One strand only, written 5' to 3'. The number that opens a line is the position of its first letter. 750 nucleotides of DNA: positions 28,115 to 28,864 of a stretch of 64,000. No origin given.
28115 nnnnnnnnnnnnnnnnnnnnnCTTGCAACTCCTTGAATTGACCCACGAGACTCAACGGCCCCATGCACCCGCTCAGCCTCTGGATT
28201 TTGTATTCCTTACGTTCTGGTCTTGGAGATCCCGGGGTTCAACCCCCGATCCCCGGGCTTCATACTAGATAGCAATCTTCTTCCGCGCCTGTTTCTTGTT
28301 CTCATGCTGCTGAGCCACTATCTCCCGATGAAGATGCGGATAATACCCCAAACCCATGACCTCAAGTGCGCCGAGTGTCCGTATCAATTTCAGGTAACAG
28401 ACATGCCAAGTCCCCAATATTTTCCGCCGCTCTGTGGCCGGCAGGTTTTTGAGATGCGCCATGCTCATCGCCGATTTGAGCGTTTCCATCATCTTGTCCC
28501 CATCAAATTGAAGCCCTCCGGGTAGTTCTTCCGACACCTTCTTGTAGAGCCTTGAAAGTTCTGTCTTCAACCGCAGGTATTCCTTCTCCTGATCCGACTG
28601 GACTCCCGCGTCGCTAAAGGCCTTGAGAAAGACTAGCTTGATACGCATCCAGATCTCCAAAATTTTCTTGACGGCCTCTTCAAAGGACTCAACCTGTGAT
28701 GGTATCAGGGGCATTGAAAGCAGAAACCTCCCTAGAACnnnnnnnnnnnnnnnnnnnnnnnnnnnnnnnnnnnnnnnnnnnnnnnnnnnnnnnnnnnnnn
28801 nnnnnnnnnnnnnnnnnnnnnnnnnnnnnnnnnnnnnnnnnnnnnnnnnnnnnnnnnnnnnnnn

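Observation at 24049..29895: Five-gene minus-strand cluster of entirely unknown function built around a 1078-aa coiled-coil lipoprotein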

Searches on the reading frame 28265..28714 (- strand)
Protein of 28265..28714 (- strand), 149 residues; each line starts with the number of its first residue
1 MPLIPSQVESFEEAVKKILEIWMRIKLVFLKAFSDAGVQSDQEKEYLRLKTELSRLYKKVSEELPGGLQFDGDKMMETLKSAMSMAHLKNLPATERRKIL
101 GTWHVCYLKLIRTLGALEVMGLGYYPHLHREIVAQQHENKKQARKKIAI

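Call 4: search_protein_families(library=pfam, proteins=[window:28265-28714:-], max_evalue=1)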
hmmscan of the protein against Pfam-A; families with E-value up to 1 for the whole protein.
window:28265-28714:- (149 aa): 1 family
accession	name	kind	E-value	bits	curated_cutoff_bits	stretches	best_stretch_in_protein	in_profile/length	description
PF17944.6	Arg_decarbox_C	-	0.0063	17.5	23.3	1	68-101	8-39/51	Arginine decarboxylase C-terminal helical extension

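Call 5: search_protein_families(library=ncbifam, proteins=[window:28265-28714:-], max_evalue=1)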
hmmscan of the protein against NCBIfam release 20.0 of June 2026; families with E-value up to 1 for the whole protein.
window:28265-28714:- (149 aa): 2 families
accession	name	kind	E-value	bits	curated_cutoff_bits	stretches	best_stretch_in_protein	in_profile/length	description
NF011584.0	PRK15008.1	equivalog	0.00064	19.6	230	1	9-62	64-113/212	HTH-type transcriptional regulator RutR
TIGR03613.1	RutR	equivalog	0.079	12.8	368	1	13-62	58-103/202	pyrimidine utilization regulatory protein R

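Call 24: find_homologous_proteins(query=window:28265-28714:-, max_evalue=10)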
Query window:28265-28714:- (149 aa): 17 proteins with E <= 10 among 39 candidates.
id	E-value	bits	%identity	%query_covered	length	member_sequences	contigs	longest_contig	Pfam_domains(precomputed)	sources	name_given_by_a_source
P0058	1.6e-91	321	100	100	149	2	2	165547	-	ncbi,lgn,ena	-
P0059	5.4e-73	261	80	99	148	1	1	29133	-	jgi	jgi:hypothetical protein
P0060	5.4e-48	180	57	88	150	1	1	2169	-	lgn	-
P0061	1.1e-45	173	54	99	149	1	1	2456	-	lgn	-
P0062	3.6e-45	171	59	87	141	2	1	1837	-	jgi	jgi:hypothetical protein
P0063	4.2e-44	168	61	87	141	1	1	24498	-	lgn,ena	-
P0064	4.8e-44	168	58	88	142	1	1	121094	-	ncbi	-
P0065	4.3e-43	165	58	87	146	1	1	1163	-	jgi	jgi:hypothetical protein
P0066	5.4e-43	164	56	88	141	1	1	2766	-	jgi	jgi:hypothetical protein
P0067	2.3e-42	162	56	88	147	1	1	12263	-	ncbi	-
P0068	6.8e-42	161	58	87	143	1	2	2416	-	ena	-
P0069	1.9e-41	159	57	87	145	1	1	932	-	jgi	jgi:hypothetical protein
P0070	5.4e-41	158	57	88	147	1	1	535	-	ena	-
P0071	1.6e-40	156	51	94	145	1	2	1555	-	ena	-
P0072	3.2e-40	155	52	90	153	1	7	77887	-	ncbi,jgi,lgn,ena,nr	ncbi:MAG TPA: hypothetical protein PLS90_01760 [Candidatus Sumerlaeota bacterium]|nr:MAG: hypothetic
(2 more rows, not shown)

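Call 47: search_solved_structures(query=A3, max_evalue=10)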
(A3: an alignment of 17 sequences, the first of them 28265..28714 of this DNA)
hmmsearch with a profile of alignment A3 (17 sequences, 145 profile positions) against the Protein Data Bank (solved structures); distinct sequences matched with E-value up to 10: 3.
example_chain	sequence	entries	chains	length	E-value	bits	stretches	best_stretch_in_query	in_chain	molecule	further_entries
3loc_A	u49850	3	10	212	1.4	11.8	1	16-62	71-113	HTH-type transcriptional regulator rutR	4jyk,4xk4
6z1b_A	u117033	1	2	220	1.5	11.8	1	16-62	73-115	HTH-type transcriptional regulator RutR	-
4x1e_A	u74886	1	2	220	1.5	11.7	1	16-62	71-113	HTH-type transcriptional regulator RutR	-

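Call 58: search_protein_representatives(alignment_id=A3)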
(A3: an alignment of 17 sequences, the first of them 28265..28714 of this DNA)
Query: 17 sequences, 145 profile positions. Proteins with E-value up to 0.001 (for the whole library): 215; up to 1e-10: 54; up to 1e-30: 3. The best 150 are listed.
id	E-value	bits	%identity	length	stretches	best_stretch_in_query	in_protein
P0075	1.7e-53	196.5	-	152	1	1-140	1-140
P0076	6.1e-46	171.9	-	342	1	1-144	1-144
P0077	9.0e-32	126.0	-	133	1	1-101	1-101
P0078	3.2e-30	120.9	-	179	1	3-128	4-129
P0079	2.3e-29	118.2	-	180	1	8-127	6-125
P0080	2.6e-27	111.5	-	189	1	11-126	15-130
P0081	1.9e-26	108.8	-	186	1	5-138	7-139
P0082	4.9e-25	104.1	-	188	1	10-127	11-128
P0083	1.2e-23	99.6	-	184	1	13-126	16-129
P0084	2.4e-23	98.7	-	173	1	6-141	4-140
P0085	3.1e-23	98.3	-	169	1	3-126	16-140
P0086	1.0e-22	96.7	-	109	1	1-81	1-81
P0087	2.5e-22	95.4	-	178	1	5-132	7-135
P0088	4.0e-22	94.7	-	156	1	1-130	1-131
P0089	6.2e-22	94.1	-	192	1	13-131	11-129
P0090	7.2e-22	93.9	-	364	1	1-141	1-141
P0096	1.2e-20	89.9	-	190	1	5-122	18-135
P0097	3.3e-20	88.5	-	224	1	5-132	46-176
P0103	1.2e-19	86.7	-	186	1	11-124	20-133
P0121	8.8e-13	64.4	-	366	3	7-122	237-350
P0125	2.8e-11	59.6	-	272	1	13-118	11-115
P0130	1.4e-10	57.2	-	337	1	7-118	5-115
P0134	6.2e-10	55.2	-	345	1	6-118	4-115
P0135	6.9e-10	55.0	-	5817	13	25-76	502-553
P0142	5.0e-09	52.2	-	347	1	14-118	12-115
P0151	1.6e-08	50.6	-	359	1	14-122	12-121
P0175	4.1e-07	46.0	-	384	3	13-118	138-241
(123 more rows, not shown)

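Call 59: search_protein_families(library=pfam, proteins=[P0076, P0090, P0121, P0130, P0134, P0175, P0125, P0142, P0078, P0080], max_evalue=0.01)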
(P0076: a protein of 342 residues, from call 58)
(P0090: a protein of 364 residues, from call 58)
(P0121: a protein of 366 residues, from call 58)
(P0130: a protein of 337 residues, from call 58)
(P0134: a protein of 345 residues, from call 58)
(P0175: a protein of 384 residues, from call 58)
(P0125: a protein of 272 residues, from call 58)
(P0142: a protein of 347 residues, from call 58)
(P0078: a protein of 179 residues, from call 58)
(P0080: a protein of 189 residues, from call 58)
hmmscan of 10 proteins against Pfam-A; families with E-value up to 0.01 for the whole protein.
P0076 (342 aa): 0 families

P0090 (364 aa): 0 families

P0121 (366 aa): 1 family
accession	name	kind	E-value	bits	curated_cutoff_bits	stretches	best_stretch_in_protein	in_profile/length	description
PF07739.18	TipAS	-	7e-05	23.7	23.8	0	84-174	22-110/117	TipAS antibiotic-recognition domain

P0130 (337 aa): 0 families

P0134 (345 aa): 0 families

P0175 (384 aa): 4 families
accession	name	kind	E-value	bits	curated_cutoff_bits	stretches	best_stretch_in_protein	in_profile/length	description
PF21918.1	cas_Cpf1_2nd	-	0.00051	20.5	27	1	149-307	75-213/225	CRISPR-associated endonuclease Cpf1 REC2 domain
PF03439.18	Spt5-NGN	-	0.00074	19.8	22.4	0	36-87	23-71/84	Early transcription elongation factor of RNA pol II, NGN section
PF06154.16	CbeA_antitoxin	-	0.001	20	27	0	157-194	32-69/101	CbeA_antitoxin, type IV, cytoskeleton bundling-enhancing factor A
PF00715.22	IL2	-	0.0041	17.5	26.2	0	19-57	74-112/145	Interleukin 2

P0125 (272 aa): 2 families
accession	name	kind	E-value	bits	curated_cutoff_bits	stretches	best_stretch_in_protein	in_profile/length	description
PF01027.25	Bax1-I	-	0.0069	16.6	34.1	0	222-269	38-90/207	Inhibitor of apoptosis-promoting Bax1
PF04932.20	Wzy_C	-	0.0094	16.2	31.7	0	227-268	18-58/149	O-Antigen ligase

P0142 (347 aa): 0 families

P0078 (179 aa): 0 families

P0080 (189 aa): 0 families

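Call 61: list_cluster_members(proteins=[P0076, P0078, P0079, P0080, P0081, P0084, P0090, P0130, P0134, P0121])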
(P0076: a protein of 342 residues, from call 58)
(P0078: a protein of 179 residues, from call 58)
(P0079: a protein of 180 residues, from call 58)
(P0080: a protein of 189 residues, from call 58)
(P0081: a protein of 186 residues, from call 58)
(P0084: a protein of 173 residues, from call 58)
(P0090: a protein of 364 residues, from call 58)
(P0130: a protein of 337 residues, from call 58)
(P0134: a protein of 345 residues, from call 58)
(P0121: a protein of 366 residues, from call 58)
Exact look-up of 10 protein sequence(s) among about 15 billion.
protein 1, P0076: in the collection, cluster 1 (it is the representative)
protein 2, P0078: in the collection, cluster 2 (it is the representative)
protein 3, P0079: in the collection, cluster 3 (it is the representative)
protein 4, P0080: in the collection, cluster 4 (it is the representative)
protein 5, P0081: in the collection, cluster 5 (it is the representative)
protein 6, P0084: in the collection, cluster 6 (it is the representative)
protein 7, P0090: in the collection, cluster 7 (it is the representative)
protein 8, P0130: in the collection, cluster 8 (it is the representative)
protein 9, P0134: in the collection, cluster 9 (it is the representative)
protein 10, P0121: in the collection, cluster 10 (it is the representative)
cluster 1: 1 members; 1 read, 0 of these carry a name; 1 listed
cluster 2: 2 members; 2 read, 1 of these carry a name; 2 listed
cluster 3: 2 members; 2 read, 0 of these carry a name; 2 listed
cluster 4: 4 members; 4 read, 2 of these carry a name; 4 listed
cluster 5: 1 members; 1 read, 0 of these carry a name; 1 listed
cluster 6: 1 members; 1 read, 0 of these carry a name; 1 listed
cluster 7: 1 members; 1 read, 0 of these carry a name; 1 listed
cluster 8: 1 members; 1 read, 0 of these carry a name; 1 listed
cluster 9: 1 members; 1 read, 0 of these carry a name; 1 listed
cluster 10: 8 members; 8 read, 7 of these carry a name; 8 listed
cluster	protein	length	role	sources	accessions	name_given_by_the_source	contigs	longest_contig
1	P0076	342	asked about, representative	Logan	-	-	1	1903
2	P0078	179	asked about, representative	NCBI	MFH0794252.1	MAG: hypothetical protein V2A74_09510 [bacterium]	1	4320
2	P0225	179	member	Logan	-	-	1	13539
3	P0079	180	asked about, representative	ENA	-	-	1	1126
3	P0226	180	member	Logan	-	-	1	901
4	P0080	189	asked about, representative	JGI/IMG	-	-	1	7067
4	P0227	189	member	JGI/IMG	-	hypothetical protein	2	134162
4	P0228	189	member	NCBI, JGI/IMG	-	hypothetical protein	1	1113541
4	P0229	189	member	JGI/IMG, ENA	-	-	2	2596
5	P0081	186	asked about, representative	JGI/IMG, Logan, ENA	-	-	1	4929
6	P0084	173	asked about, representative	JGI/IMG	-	-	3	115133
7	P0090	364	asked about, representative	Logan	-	-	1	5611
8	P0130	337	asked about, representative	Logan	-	-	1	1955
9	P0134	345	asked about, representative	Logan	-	-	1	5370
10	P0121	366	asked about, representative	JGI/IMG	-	hypothetical protein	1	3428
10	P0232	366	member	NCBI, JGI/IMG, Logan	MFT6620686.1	MAG: hypothetical protein ACJASX_003600 [Limisphaerales bacterium] | hypothetical protein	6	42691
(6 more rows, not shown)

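Call 63: find_encoding_contigs(protein=P0228, flank=8000, max_places=3)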
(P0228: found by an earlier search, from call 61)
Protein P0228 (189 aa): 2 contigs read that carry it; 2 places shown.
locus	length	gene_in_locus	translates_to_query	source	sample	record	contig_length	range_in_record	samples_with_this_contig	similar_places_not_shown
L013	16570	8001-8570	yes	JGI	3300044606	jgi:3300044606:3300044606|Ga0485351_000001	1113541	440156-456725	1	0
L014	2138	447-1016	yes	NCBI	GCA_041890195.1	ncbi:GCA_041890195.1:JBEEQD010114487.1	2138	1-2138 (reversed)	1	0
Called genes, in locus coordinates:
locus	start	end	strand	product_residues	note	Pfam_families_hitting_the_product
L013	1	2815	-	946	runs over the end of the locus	PF00133:tRNA-synt_1, PF01921:tRNA-synt_1f (faint), PF09334:tRNA-synt_1g, PF01406:tRNA-synt_1e (faint), PF08264:Anticodon_1, PF06827:zf-FPG_IleRS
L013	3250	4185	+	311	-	PF01522:Polysacc_deac_1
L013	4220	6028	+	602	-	PF02878:PGM_PMM_I, PF02879:PGM_PMM_II, PF02880:PGM_PMM_III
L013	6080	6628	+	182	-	PF00753:Lactamase_B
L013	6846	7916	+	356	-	-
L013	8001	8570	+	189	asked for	-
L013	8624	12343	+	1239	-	-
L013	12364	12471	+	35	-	-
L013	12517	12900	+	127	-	-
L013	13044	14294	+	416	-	PF13167:GTP-bdg_N, PF16360:GTP-bdg_M, PF01926:MMR_HSR1, PF02421:FeoB_N (weak)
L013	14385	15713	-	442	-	PF01547:SBP_bac_1, PF13416:SBP_bac_8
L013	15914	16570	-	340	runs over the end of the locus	PF01515:PTA_PTB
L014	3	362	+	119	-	?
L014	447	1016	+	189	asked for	-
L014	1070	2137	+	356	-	?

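Call 66: find_encoding_contigs(protein=P0084, flank=8000, max_places=2)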
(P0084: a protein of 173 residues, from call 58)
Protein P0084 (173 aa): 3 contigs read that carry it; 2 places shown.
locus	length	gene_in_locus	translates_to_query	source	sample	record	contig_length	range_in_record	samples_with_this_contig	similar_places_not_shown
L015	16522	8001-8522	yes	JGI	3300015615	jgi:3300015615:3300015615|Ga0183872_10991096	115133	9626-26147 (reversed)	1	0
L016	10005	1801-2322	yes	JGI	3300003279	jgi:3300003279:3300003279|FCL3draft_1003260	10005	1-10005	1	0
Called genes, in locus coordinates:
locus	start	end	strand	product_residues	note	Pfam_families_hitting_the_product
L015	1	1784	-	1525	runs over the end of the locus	PF01364:Peptidase_C25, PF07705:CARDB (faint)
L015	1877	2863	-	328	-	PF20511:PMI_typeI_cat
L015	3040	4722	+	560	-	PF01225:Mur_ligase (weak), PF08245:Mur_ligase_M, PF02875:Mur_ligase_C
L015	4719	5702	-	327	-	PF01370:Epimerase, PF02719:Polysacc_synt_2, PF04321:RmlD_sub_bind (weak), PF01073:3Beta_HSD, PF07993:NAD_binding_4 (weak), PF13460:NAD_binding_10, PF16363:GDP_Man_Dehyd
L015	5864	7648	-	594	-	PF09992:NAGPA, PF25275:Golvesin_C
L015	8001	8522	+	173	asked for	-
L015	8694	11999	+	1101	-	-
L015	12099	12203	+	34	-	-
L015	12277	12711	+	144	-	-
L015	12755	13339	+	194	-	-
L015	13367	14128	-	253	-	PF01479:S4, PF01728:FtsJ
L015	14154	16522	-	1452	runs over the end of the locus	PF13432:TPR_16 (faint), PF13424:TPR_12 (faint), PF13428:TPR_14 (faint), PF13371:TPR_9 (faint), PF12895:ANAPC3 (weak), PF14559:TPR_19, PF00069:Pkinase, PF07714:PK_Tyr_Ser-Thr, +5 more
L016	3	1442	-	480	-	?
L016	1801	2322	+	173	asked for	-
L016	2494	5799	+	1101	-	-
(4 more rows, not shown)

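Call 67: find_encoding_contigs(protein=P0232, flank=8000, max_places=2)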
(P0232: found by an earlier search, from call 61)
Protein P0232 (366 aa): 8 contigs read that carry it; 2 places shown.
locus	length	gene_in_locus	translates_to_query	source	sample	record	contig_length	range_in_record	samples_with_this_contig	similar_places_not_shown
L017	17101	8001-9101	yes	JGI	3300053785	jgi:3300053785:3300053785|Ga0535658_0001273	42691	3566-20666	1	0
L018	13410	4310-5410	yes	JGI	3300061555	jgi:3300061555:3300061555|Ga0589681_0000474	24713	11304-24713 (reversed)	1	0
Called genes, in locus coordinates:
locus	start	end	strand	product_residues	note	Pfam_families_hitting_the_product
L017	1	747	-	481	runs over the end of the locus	PF07394:DUF1501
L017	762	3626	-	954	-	PF07635:PSCyt1, PF07583:PSCyt2, PF07587:PSD1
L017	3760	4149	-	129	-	PF01479:S4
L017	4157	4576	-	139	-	PF02472:ExbD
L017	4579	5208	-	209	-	PF01618:MotA_ExbB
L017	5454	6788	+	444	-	PF00909:Ammonium_transp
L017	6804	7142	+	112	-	PF00543:P-II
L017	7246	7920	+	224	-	PF04930:FUN14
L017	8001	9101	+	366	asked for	-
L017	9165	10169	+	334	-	PF01699:Na_Ca_ex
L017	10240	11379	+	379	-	PF04443:LuxE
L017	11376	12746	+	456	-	PF05893:LuxC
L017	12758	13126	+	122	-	PF01242:PTPS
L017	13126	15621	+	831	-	PF01136:Peptidase_U32, PF12392:DUF3656, PF01136:Peptidase_U32 (weak)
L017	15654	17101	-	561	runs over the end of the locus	-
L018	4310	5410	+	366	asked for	-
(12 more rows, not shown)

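Call 71: list_cluster_members(proteins=[L013:8624-12343:+, L013:13044-14294:+, L013:4220-6028:+, L015:8694-11999:+, L015:3040-4722:+, L015:13367-14128:-, L015:4719-5702:-, L013:6846-7916:+])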
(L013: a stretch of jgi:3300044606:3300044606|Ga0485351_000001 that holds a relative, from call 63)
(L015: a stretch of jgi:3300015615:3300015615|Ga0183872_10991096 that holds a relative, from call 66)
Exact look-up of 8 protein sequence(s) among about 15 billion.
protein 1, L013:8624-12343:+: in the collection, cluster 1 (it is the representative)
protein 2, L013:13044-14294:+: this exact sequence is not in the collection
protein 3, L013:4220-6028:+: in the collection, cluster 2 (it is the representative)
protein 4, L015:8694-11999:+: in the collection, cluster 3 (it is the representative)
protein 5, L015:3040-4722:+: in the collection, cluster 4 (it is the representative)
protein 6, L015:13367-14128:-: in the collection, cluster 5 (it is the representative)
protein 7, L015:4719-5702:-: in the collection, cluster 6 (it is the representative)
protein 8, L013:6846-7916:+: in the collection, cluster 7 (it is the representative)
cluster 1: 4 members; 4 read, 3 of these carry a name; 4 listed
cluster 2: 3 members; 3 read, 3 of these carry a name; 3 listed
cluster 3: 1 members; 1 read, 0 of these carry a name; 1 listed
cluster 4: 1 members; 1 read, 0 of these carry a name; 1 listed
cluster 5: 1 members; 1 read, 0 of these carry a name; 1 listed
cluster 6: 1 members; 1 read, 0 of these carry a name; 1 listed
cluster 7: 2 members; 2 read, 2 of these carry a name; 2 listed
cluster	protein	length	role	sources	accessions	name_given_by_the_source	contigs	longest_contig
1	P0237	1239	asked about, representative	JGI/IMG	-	hypothetical protein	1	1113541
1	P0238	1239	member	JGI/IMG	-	hypothetical protein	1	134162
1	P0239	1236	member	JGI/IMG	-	hypothetical protein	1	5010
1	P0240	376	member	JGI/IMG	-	-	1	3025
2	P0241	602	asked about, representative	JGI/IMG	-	phosphoglucomutase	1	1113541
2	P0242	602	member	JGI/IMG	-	phosphoglucomutase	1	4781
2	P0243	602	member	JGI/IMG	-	phosphoglucomutase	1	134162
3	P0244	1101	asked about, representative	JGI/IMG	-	-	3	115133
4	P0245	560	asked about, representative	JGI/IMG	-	-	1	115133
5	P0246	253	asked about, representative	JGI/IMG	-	-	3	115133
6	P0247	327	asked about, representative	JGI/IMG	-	-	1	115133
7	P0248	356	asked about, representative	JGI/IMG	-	hypothetical protein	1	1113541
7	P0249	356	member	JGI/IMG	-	hypothetical protein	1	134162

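Call 73: find_encoding_contigs(protein=P0090, flank=8000, max_places=2)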
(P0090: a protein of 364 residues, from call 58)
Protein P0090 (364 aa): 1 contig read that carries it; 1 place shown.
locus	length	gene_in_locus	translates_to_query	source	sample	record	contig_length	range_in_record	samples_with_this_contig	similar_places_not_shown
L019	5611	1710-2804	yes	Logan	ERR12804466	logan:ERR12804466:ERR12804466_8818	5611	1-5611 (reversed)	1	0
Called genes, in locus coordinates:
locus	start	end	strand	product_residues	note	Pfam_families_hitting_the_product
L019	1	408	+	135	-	?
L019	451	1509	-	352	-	-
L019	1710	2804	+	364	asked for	-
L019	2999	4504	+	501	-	PF22691:Thiolase_C_1 (weak), PF18313:TLP1_add_C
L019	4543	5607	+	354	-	PF02515:CoA_transf_3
